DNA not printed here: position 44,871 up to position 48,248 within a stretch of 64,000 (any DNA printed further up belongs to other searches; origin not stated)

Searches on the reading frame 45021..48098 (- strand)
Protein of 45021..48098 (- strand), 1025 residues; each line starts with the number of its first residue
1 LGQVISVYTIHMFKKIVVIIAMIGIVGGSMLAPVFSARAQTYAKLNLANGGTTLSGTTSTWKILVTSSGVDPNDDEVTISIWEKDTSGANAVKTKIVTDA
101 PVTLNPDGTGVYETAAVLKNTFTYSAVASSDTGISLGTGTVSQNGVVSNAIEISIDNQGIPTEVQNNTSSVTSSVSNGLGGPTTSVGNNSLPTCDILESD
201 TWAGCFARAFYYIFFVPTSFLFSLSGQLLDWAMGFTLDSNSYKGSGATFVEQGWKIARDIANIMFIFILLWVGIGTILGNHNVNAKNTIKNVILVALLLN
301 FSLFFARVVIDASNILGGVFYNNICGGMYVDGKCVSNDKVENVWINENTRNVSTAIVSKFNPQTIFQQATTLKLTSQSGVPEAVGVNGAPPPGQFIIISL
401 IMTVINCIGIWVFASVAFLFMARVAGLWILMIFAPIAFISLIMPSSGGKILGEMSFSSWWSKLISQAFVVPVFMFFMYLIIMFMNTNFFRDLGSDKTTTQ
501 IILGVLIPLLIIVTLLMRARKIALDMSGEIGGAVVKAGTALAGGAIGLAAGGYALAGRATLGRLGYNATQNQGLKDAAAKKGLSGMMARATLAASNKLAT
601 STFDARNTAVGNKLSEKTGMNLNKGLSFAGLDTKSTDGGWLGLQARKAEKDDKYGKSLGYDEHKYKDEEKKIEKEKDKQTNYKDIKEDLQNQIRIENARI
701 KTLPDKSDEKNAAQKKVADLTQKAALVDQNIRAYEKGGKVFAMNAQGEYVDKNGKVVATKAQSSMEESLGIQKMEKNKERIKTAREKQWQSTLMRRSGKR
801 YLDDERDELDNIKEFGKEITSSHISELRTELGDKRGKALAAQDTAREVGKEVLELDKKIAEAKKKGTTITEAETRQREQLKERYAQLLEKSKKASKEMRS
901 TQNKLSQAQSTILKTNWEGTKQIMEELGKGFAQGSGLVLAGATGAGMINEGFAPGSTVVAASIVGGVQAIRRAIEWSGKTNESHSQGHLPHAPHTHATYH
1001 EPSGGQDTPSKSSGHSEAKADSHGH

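Call 6: search_protein_families(library=pfam, proteins=[window:45021-48098:-], max_evalue=0.01)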
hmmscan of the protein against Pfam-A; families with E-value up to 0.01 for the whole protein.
window:45021-48098:- (1025 aa): 1 family
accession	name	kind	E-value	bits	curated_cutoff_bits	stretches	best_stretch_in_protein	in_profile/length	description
PF25481.1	Nucleoprot-TPR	-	0.00059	20.3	27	1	817-882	17-79/80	Nucleoprotein TPR-like domain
